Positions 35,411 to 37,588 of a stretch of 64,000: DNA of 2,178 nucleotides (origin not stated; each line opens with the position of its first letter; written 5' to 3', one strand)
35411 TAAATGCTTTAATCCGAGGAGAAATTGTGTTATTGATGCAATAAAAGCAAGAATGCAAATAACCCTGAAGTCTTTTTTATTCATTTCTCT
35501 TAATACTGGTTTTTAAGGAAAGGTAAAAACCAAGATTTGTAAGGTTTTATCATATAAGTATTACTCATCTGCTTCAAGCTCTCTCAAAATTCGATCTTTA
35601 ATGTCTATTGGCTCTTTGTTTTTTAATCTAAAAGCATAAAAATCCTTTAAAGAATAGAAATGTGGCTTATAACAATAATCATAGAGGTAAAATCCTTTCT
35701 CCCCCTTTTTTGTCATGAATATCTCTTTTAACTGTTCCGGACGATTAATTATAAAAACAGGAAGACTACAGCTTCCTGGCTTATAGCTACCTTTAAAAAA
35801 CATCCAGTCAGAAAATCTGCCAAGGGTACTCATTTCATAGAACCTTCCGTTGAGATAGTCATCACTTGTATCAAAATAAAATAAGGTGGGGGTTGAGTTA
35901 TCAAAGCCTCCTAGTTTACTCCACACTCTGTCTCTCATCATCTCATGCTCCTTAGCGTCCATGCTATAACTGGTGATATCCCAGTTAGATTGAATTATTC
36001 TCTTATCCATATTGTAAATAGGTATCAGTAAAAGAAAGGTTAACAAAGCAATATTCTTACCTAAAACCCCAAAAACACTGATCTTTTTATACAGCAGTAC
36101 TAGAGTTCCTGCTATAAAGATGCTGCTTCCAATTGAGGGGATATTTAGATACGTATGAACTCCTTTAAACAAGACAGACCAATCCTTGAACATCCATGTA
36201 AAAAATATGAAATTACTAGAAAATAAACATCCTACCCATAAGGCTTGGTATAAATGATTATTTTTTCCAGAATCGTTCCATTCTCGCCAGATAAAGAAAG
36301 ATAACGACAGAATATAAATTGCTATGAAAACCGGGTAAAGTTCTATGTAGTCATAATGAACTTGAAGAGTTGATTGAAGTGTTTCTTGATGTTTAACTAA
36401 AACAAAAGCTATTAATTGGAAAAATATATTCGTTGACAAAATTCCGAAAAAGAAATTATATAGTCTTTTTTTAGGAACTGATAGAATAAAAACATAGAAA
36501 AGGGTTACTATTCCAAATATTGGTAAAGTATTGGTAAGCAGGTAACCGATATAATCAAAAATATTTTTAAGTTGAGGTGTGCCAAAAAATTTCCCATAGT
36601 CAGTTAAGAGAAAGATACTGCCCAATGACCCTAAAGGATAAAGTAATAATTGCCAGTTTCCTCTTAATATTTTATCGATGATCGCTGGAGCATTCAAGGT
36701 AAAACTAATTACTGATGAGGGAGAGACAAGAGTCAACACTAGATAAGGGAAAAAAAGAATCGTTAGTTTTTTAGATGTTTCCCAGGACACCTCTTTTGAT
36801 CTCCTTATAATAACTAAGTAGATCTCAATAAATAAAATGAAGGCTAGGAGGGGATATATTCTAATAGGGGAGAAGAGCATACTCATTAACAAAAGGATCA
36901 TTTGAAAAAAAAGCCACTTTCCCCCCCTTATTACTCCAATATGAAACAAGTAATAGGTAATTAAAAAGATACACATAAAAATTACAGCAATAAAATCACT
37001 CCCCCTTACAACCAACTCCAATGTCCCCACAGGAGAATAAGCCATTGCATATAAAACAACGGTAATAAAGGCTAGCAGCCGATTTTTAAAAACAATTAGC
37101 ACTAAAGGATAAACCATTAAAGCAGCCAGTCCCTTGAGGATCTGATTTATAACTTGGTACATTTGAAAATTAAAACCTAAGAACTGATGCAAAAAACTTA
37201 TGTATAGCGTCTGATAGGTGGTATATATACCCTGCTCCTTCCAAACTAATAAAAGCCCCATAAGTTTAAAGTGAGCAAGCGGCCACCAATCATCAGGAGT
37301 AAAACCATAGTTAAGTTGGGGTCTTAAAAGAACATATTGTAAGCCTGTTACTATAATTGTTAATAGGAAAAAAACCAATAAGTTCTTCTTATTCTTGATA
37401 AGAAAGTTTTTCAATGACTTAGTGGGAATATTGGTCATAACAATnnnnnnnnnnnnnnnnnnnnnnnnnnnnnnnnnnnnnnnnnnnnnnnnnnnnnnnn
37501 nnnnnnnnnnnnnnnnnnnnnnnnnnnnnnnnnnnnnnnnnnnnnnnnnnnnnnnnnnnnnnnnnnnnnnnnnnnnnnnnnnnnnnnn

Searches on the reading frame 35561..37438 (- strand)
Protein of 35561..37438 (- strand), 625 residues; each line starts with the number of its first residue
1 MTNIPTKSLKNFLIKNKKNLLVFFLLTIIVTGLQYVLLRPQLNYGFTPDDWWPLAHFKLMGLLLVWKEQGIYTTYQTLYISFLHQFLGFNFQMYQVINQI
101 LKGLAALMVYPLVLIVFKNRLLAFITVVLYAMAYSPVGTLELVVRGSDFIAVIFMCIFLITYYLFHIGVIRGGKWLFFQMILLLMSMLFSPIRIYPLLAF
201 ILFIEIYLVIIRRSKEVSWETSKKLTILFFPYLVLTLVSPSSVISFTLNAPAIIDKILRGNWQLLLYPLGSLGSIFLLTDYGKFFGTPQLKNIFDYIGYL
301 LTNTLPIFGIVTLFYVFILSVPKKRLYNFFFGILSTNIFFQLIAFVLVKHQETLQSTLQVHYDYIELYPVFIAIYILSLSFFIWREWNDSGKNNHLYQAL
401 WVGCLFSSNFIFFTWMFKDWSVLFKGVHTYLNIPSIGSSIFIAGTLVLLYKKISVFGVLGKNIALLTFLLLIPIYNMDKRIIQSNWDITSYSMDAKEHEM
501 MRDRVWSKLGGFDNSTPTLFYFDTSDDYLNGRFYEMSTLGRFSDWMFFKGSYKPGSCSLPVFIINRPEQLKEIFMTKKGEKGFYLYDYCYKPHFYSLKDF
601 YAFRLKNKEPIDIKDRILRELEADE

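Call 4: search_protein_families(library=pfam, proteins=[window:35561-37438:-], max_evalue=0.01)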
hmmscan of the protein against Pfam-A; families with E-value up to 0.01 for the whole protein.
window:35561-37438:- (625 aa): 0 families

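Call 5: search_protein_families(library=ncbifam, proteins=[window:35561-37438:-], max_evalue=0.01)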
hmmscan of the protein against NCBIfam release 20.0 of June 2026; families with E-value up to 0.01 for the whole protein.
window:35561-37438:- (625 aa): 0 families

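Call 21: find_homologous_proteins(query=window:35561-37438:-)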
Query window:35561-37438:- (625 aa): 43 proteins with E <= 0.001 among 8000 candidates.
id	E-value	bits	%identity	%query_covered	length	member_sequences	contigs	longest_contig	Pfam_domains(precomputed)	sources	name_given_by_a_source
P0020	0.0e+0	1399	100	100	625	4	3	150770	-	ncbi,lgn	-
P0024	2.0e-232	791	58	98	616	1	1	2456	-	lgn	-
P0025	1.7e-231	788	58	98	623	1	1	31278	-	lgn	-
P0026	2.9e-229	781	57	98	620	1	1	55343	-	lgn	-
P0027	1.3e-228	779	59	97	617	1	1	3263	-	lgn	-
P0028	1.4e-226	772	58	98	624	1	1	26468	-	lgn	-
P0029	4.3e-226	771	58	97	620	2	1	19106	-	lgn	-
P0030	5.3e-224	764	57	97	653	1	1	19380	-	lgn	-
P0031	2.3e-222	758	56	98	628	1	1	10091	-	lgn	-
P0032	7.7e-220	750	57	98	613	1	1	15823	-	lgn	-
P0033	1.9e-217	742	57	97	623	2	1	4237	-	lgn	-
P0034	4.0e-215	734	58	94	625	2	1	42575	-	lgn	-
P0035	6.5e-215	734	57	98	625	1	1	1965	-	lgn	-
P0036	6.6e-210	717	55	98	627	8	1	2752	-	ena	-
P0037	5.4e-205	701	54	99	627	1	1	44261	-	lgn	-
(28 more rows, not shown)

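Call 24: search_solved_structures(query=A2, max_evalue=10, show_alignments=2)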
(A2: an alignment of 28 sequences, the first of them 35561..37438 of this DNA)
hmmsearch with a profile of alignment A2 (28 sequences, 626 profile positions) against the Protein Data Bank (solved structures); distinct sequences matched with E-value up to 10: 0.

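Call 25: search_protein_families(library=pfam, alignment_id=A2, max_evalue=1)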
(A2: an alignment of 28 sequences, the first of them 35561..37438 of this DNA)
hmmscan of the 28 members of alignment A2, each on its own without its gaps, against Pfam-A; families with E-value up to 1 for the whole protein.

A. member 1, window:35561-37438:- (625 aa): 0 families

B. families by the number of members that match (of 28 scanned): 11 families
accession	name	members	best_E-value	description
PF19024.5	DUF5750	2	0.14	Family of unknown function (DUF5750)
PF14159.11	CAAD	1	0.0026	CAAD domains of cyanobacterial aminoacyl-tRNA synthetase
PF12670.12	DUF3792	1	0.0036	Protein of unknown function (DUF3792)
PF13567.11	DUF4131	1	0.01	Domain of unknown function (DUF4131)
PF14248.12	DUF4345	1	0.013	Domain of unknown function (DUF4345)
PF11712.13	Vma12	1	0.018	Endoplasmic reticulum-based factor for assembly of V-ATPase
PF05814.16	Ac76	1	0.058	Orf76 (Ac76)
PF08008.17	Viral_cys_rich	1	0.21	Viral cysteine rich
PF10166.14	DUF2368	1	0.4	Uncharacterised conserved protein (DUF2368)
PF23535.1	Microp_apicomplexa_21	1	0.47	Apicomplexa microprotein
PF15077.11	MAJIN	1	0.93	Membrane-anchored junction protein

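Call 35: predict_structure(alignment_id=A2)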
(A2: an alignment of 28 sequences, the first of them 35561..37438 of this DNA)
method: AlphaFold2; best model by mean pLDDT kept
length: 625 residues; sequences in the alignment: 28
mean_pLDDT: 90.3   pTM: 0.90
mean pLDDT of the five models: 90.3, 90.1, 90.0, 89.3, 88.7
residues with pLDDT >= 90: 425; 70-90: 184; 50-70: 12; < 50: 4
segments of 3 or more residues with pLDDT < 50: 1-4
pLDDT, mean of each block of 10 residues (from residue 1): 58 86 96 93 85 83 81 88 89 92 98 96 98 93 92 98 94 94 93 91 94 93 94 82 75 89 93 88 84 95 94 94 93 96 95 85 89 97 92 88 95 85 87 97 97 90 90 94 84 84 89 87 92 90 89 85 93 93 94 94 95 94 74
secondary structure, 60 per line:
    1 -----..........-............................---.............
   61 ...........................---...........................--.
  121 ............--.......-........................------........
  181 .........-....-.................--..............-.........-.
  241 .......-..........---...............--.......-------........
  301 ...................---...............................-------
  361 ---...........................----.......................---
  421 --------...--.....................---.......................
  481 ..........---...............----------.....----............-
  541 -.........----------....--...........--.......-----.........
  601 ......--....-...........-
elements in order: H6-15 H17-43 H48-87 H91-117 H120-132 H135-141 H143-166 H173-189 H191-194 H196-212 H215-228 H230-238 H240-247 H249-258 H262-276 H279-285 H293-319 H323-353 H364-390 H395-417 H434-454 H458-490 H495-508 E519-523 H528-539 H542-550 E561-564 H567-573 E574-577 E580-586 E592-596 E600-606 E609-612 H614-624

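Call 37: fold_search(model_id=the predicted structure, library=pdb)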
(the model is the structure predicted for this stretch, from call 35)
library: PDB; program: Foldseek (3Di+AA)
matches with E <= 10: 216; with E <= 0.001: 3
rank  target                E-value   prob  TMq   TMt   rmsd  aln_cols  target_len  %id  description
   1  8age_A                5.5e-04  1.00  0.27  0.27  14.5       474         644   12  Structure of yeast oligosaccharylransferase complex with acceptor peptide bound (released 2022-12-07)
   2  8agb_A                8.1e-04  1.00  0.28  0.27  15.3       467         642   10  Structure of yeast oligosaccharylransferase complex with lipid-linked oligosaccharide bound (released 2022-12-07)
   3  5ogl_A                8.5e-04  1.00  0.39  0.35  17.2       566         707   12  Structure of bacterial oligosaccharyltransferase PglB in complex with an acceptor peptide and an lipid-linked oligosac (released 2017-10-25)
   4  6gxc_A                1.2e-03  1.00  0.38  0.35  15.6       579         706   12  Bacterial oligosaccharyltransferase PglB in complex with an inhibitory peptide and a reactive lipid-linked oligosaccha (released 2018-11-14)
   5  3waj                  2.1e-03  1.00  0.31  0.26  17.5       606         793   14  Crystal structure of the Archaeoglobus fulgidus oligosaccharyltransferase (O29867_ARCFU) complex with Zn and sulfate (released 2013-10-30)
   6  9n9j_I                2.2e-03  1.00  0.36  0.32  18.0       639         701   10  Structure of a GRP94 folding intermediate engaged with a CCDC134- and FKBP11-bound secretory translocon (released 2025-11-19)
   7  5f15                  2.8e-03  0.99  0.27  0.30  15.9       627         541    9  Crystal Structure of ArnT from Cupriavidus metallidurans bound to Undecaprenyl phosphate (released 2016-02-17)
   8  5gmy_A                5.5e-03  1.00  0.36  0.28  16.0       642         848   13  Crystal structure of the Archaeoglobus fulgidus oligosaccharyltransferase (O29867_ARCFU) tethered with an acceptor pep (released 2017-02-01)
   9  6ftg_5                1.0e-02  0.99  0.25  0.24  16.1       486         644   14  Subtomogram average of OST-containing ribosome-translocon complexes from canine rough microsomal membranes (released 2018-03-21)
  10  5ezm                  1.1e-02  0.93  0.24  0.26  16.0       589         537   10  Crystal Structure of ArnT from Cupriavidus metallidurans in the apo state (released 2016-02-17)
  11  3wak                  1.2e-02  0.99  0.33  0.25  16.9       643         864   13  Crystal structure of the Archaeoglobus fulgidus oligosaccharyltransferase (O29867_ARCFU) in the apo form (released 2013-10-30)
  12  7e9s_A                1.8e-02  0.98  0.32  0.25  13.5       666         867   13  Archaeal oligosaccharyltransferase AglB from Archaeoglobus fulgidus in complex with an inhibitory peptide and a dolich (released 2021-09-08)
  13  7zlg_A                1.9e-02  0.99  0.36  0.34  16.7       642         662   11  Cryo-EM structure of C-mannosyltransferase CeDPY19, in complex with acceptor peptide and bound to CMT2-Fab and anti-Fa (released 2023-01-11)
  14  6c26_A                2.0e-02  0.99  0.29  0.29  16.6       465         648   10  The Cryo-EM structure of a eukaryotic oligosaccharyl transferase complex (released 2018-01-31)
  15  7zli_A                2.1e-02  0.99  0.36  0.34  15.0       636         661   11  Cryo-EM structure of C-mannosyltransferase CeDPY19, in complex with Dol25-P-Man and bound to CMT2-Fab and anti-Fab nan (released 2023-01-11)
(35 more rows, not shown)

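Call 65: search_protein_representatives(alignment_id=A2)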
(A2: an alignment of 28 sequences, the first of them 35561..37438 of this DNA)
Query: 28 sequences, 626 profile positions. Proteins with E-value up to 0.001 (for the whole library): 1058; up to 1e-10: 349; up to 1e-30: 183. The best 150 are listed.
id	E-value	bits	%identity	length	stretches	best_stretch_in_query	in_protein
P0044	6.6e-225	764.7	-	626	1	3-625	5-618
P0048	1.8e-223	759.9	-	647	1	4-623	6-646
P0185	2.4e-217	739.7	-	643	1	3-624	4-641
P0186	3.9e-199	679.6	-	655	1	6-625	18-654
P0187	3.3e-195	666.6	-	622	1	5-624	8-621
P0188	1.4e-192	658.0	-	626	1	3-624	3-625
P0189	7.2e-185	632.4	-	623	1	5-624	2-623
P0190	1.1e-181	621.9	-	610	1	7-624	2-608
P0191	9.4e-176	602.3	-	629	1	7-624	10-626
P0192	7.0e-175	599.4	-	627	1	3-623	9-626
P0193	9.1e-175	599.1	-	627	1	6-624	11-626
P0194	5.2e-171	586.7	-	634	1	7-623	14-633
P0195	9.8e-168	575.8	-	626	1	3-624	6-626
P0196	1.2e-167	575.6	-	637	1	4-624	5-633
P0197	1.5e-167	575.3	-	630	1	9-624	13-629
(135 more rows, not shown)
